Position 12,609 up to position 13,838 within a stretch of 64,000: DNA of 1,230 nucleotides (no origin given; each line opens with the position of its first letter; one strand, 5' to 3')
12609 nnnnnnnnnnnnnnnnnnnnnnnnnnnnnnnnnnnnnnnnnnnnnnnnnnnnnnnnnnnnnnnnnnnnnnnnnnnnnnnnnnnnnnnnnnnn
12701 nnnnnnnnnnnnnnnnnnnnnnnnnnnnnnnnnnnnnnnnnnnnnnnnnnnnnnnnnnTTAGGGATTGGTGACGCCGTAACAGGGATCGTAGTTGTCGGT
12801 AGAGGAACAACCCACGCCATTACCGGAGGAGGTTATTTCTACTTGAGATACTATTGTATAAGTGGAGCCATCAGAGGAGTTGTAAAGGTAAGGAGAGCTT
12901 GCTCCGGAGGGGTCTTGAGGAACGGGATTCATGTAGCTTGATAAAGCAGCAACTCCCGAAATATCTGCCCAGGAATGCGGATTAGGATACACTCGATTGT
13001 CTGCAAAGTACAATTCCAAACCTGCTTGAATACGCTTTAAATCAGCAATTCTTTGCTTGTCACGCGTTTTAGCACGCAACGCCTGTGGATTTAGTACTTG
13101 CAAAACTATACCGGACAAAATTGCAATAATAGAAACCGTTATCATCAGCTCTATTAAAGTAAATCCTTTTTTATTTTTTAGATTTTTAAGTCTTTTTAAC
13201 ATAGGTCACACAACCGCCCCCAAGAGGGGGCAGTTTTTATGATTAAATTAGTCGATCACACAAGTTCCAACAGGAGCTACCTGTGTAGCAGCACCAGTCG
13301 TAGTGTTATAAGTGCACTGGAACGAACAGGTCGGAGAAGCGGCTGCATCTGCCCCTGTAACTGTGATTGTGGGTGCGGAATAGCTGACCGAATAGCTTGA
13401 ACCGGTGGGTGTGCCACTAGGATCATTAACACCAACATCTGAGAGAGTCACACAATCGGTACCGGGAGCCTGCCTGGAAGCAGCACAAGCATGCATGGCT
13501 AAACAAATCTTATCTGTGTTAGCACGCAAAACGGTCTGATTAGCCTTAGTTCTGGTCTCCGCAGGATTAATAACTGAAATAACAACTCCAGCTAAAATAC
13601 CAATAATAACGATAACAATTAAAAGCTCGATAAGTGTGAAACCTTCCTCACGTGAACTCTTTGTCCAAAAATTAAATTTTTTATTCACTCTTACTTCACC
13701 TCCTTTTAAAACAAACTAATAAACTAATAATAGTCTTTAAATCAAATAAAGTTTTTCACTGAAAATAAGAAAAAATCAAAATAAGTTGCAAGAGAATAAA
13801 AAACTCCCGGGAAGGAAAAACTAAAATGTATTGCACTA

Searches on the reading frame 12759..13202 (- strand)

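Call 48: search_protein_families(library=pfam, proteins=[window:12759-13202:-], max_evalue=0.01)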
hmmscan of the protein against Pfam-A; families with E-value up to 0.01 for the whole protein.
window:12759-13202:- (147 aa): 2 families
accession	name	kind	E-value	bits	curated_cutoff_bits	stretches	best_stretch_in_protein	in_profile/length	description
PF07963.17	N_methyl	-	1.4e-09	37.6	21.2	1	9-34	2-27/27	Prokaryotic N-terminal methylation motif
PF08334.16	T2SSG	-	0.0038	17.7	21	0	46-120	9-90/108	Type II secretion system (T2SS), protein G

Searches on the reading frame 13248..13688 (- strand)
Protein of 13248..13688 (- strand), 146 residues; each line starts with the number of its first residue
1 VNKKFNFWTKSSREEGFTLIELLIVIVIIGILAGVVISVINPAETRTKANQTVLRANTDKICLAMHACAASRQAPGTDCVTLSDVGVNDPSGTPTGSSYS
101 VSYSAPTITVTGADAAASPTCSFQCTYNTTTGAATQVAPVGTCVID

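Call 48: search_protein_families(library=pfam, proteins=[window:13248-13688:-], max_evalue=0.01)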
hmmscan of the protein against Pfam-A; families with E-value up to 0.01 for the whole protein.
window:13248-13688:- (146 aa): 1 family
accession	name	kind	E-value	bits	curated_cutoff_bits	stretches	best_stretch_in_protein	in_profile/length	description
PF07963.17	N_methyl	-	2.2e-08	33.7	21.2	1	12-36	2-26/27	Prokaryotic N-terminal methylation motif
